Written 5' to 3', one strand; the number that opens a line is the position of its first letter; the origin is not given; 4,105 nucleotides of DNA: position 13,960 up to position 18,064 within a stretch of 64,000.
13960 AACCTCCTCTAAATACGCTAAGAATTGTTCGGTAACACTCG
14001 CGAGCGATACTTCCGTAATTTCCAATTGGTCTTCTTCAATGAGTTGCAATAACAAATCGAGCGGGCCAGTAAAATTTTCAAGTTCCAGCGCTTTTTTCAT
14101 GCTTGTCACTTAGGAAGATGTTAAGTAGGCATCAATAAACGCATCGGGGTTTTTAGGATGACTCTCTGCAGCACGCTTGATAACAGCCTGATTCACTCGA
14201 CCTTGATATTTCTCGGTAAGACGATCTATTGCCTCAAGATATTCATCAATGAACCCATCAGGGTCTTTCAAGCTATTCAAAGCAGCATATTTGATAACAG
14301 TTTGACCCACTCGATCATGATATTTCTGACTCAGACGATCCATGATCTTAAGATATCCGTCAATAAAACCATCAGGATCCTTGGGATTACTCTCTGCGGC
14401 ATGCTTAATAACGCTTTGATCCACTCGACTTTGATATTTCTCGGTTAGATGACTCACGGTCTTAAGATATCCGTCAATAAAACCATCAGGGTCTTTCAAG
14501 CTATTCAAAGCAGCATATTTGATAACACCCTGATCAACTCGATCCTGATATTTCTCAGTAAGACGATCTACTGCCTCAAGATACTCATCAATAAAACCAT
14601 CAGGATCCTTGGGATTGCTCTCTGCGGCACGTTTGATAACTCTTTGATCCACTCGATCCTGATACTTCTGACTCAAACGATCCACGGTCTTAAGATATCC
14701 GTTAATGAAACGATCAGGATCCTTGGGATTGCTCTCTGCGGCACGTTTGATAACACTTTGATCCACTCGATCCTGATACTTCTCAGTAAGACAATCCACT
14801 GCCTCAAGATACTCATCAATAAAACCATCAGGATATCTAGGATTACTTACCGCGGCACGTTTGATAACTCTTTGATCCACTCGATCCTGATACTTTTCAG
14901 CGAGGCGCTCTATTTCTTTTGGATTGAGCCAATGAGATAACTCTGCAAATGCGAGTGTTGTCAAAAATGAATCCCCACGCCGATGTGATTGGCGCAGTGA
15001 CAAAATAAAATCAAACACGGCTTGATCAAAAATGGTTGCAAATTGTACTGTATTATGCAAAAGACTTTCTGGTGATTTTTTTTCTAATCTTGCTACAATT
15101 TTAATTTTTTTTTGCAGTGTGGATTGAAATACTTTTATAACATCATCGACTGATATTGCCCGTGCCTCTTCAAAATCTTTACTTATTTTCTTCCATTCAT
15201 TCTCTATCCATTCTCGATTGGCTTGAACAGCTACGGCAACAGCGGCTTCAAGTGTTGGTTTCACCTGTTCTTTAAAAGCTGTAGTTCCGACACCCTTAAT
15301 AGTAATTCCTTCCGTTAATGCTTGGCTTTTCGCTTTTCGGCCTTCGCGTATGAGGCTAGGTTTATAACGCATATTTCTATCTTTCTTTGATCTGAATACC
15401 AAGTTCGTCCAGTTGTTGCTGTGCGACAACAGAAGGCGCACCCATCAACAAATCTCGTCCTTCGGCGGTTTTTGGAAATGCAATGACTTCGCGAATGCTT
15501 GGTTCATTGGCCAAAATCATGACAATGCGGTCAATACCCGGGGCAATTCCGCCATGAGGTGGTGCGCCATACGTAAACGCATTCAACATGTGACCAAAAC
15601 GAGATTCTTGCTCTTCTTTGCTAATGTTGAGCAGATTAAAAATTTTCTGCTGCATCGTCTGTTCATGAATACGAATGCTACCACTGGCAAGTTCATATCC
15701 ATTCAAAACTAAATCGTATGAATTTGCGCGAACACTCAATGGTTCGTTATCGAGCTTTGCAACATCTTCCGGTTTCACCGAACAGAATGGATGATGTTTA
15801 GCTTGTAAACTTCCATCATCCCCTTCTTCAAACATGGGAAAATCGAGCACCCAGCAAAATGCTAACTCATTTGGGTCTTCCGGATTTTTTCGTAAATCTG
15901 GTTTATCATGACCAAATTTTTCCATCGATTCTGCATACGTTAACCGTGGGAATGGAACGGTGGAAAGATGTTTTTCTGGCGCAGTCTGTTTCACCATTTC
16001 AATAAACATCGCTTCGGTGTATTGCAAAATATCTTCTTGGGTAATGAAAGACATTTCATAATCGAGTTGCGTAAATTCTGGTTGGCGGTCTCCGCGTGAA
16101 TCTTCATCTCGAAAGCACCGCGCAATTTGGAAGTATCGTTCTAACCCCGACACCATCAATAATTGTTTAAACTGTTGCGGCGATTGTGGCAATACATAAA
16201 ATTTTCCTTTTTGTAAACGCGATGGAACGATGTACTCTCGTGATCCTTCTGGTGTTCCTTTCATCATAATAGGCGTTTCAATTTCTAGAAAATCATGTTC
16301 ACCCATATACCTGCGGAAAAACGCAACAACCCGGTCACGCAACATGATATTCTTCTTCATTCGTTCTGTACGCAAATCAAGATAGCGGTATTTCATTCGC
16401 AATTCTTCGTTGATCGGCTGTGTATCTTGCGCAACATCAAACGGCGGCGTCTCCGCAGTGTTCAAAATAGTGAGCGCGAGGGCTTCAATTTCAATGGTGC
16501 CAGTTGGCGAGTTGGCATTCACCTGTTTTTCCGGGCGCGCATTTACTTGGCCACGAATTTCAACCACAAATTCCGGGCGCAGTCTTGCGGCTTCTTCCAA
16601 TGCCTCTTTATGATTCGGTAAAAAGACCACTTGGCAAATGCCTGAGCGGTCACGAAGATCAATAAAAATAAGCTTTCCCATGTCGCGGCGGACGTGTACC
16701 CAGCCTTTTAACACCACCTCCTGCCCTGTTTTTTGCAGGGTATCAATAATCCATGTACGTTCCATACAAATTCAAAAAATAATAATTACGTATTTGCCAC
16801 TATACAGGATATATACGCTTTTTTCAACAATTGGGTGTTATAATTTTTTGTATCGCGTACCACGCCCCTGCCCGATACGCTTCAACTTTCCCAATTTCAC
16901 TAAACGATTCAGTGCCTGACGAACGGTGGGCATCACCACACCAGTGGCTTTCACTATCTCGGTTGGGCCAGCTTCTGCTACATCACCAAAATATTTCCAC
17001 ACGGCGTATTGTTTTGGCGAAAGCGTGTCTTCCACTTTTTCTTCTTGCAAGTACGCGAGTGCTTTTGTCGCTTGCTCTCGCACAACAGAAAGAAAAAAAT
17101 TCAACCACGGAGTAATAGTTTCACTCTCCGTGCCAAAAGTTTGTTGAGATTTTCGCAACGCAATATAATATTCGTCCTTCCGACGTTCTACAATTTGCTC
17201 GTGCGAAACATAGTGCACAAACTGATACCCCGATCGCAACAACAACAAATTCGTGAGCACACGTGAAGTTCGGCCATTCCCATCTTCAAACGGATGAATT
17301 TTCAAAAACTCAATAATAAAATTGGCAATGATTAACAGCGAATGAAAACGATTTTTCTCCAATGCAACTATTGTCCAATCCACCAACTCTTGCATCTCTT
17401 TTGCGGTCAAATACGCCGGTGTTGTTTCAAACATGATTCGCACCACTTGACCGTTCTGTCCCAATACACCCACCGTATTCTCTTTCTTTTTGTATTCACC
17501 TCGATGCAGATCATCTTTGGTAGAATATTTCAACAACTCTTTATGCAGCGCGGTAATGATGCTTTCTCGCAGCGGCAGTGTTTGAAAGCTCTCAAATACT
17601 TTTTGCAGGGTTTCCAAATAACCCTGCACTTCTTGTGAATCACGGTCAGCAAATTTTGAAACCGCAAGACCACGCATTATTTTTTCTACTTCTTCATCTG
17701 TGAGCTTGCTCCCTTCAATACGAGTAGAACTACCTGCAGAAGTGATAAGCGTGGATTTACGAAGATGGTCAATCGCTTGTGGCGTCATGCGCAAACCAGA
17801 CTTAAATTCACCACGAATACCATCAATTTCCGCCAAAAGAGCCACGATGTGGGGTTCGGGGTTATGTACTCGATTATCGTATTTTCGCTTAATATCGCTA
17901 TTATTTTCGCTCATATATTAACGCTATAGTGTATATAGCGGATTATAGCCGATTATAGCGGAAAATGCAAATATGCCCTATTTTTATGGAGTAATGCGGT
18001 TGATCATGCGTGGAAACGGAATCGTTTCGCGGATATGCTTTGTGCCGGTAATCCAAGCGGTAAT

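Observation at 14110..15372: Protein with seven near-identical 38-aa tandem repeats and patterned variable positions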

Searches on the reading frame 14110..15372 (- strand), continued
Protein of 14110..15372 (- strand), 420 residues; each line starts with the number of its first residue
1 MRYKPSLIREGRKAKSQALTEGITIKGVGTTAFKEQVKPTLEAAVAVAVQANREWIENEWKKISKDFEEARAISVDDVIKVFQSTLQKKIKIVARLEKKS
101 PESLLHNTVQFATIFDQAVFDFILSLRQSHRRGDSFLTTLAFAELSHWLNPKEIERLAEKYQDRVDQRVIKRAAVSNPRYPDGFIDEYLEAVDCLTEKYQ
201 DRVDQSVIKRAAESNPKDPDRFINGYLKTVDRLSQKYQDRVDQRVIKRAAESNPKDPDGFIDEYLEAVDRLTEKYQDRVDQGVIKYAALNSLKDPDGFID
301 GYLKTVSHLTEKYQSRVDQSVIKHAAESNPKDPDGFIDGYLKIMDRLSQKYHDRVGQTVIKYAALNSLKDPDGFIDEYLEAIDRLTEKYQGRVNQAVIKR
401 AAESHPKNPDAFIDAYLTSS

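Call 73: find_encoding_contigs(protein=P0103, flank=8000, max_places=2)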
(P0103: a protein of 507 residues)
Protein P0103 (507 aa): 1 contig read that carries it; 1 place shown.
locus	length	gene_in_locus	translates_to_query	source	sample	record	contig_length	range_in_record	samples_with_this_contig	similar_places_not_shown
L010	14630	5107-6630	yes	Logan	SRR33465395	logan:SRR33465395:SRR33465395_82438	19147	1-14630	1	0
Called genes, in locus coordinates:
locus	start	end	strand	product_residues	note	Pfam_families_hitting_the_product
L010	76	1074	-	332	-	PF05496:RuvB_N, PF06068:TIP49 (weak), PF00004:AAA, PF00910:RNA_helicase (weak), PF07728:AAA_5 (faint), PF17864:AAA_lid_4, PF05491:WHD_RuvB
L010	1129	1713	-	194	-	PF01330:RuvA_N, PF14520:HHH_5, PF07499:RuvA_C (weak)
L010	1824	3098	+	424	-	-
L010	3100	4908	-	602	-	PF13520:AA_permease_2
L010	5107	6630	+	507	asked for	PF02845:CUE (faint)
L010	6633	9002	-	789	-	PF01326:PPDK_N, PF00391:PEP-utilizers, PF02896:PEP-utilizers_C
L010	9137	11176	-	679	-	PF13687:DUF4153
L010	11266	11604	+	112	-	-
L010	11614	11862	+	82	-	-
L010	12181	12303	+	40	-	-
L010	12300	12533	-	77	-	-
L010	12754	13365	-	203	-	PF02698:DUF218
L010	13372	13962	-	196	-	PF07099:DUF1361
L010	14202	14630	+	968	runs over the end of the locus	PF00270:DEAD (faint), PF04851:ResIII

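Call 74: find_related_loci(query=window:14110-15372:-, collection=metagenome_contigs, flank=5000)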
Query window:14110-15372:- (420 aa) in metagenome_contigs; peptide patterns used: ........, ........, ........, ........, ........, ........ (x = any residue, [..] = any of these).
199 stretches matched a pattern; 2 encode a relative of the query (tblastn E <= 1e-3); 2 distinct loci.
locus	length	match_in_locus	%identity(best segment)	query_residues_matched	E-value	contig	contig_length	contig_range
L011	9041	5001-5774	53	1-417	2e-78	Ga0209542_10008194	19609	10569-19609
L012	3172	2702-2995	33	227-389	1e-5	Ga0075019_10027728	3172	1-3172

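Call 75: find_related_loci(query=A1, collection=viral_contigs, flank=5000)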
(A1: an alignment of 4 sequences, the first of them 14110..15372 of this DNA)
Query A1 (420 aa) in viral_contigs; peptide patterns used: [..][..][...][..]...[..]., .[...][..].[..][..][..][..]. (x = any residue, [..] = any of these).
19 stretches matched a pattern, but none encodes a relative of the query by tblastn (E <= 1e-3).

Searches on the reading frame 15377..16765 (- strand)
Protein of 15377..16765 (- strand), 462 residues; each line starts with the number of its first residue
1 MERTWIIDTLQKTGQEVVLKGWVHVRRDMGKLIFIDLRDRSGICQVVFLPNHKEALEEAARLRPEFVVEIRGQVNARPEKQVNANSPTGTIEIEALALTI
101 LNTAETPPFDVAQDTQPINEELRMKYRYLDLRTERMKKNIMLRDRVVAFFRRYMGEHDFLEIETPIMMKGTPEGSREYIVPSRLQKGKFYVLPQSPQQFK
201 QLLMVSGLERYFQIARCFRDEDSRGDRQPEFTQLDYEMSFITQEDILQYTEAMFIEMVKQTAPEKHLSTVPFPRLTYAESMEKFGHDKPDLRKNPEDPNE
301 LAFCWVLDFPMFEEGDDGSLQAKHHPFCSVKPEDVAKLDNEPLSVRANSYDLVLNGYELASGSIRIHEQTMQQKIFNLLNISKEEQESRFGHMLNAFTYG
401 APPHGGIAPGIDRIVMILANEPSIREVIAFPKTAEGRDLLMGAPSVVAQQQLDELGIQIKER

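Call 4: search_protein_families(library=pfam, proteins=[window:15377-16765:-], max_evalue=1)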
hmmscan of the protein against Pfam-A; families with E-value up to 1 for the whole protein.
window:15377-16765:- (462 aa): 4 families
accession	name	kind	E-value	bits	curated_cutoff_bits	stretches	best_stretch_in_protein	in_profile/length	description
PF00152.25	tRNA-synt_2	-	9.8e-118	393.1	25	1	119-433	1-307/308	tRNA synthetases class II (D, K and N)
PF01336.31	tRNA_anti-codon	-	1.9e-17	63.4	27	1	17-95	1-69/75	OB-fold nucleic acid binding domain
PF01409.25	tRNA-synt_2d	-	0.0091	15.9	19.8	1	195-236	88-130/246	tRNA synthetases class II core domain (F)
PF00587.30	tRNA-synt_2b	-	0.028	14.9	29.3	1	210-255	38-85/179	tRNA synthetase class II core domain (G, H, P, S and T)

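Call 37: find_encoding_contigs(protein=window:15377-16765:-, flank=3000, max_places=3)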
Protein window:15377-16765:- (462 aa): no gene with exactly this product is on record in the collection.

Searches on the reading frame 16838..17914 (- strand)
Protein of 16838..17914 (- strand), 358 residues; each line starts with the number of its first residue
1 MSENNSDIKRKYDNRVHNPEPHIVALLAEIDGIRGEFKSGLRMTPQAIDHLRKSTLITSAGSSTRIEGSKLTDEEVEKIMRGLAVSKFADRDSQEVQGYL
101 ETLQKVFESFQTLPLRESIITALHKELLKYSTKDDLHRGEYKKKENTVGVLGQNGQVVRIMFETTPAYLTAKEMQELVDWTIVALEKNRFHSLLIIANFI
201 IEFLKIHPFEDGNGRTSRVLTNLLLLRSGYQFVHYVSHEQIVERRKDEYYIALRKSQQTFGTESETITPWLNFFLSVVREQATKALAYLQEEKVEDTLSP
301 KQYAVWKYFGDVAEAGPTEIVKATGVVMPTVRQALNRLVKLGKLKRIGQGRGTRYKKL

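Call 4: search_protein_families(library=pfam, proteins=[window:16838-17914:-], max_evalue=1)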
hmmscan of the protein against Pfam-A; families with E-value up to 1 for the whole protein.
window:16838-17914:- (358 aa): 14 families
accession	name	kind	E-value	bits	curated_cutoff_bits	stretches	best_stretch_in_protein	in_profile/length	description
PF02661.23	Fic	-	5.9e-16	59.5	24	1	115-225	2-93/93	Fic/DOC family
PF00392.27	GntR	-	0.0005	20.1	27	1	319-353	29-62/64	Bacterial regulatory proteins, gntR family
PF22168.2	DIP2311-like_C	-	0.0022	18.7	27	1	318-356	23-61/63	Transcriptional regulator DIP2311-like, C-terminal domain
PF07848.18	PaaX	-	0.0024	18.5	24.8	1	319-356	28-65/70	PaaX-like protein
PF13784.11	Fic_N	-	0.004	17.6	26.7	1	48-108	24-82/82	Fic/DOC family N-terminal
PF04703.18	FaeA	-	0.011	16.5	20.7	1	308-353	8-54/62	FaeA-like protein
PF13551.12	HTH_29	-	0.017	15.6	28.1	1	315-352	11-53/64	Winged helix-turn helix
PF24033.1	DUF7342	-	0.018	15.4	31.6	1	319-356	22-59/150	Family of unknown function (DUF7342)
PF10037.15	MRP-S27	-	0.054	12.9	25.9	1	81-135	67-123/393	Mitochondrial 28S ribosomal protein S27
PF09339.16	HTH_IclR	-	0.055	13.7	22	1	313-345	16-49/52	IclR helix-turn-helix domain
PF16365.12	EutK_C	-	0.088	13.3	27.5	1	330-356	30-52/52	Ethanolamine utilization protein EutK C-terminus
PF14394.12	DUF4423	-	0.098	12.9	30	0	317-351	39-73/165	Domain of unknown function (DUF4423)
PF12770.12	CHAT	-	0.099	12.5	24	1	207-259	123-172/289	CHAT domain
PF01978.25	TrmB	-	0.1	12.9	25.6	1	315-355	23-62/68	Sugar-specific transcriptional regulator TrmB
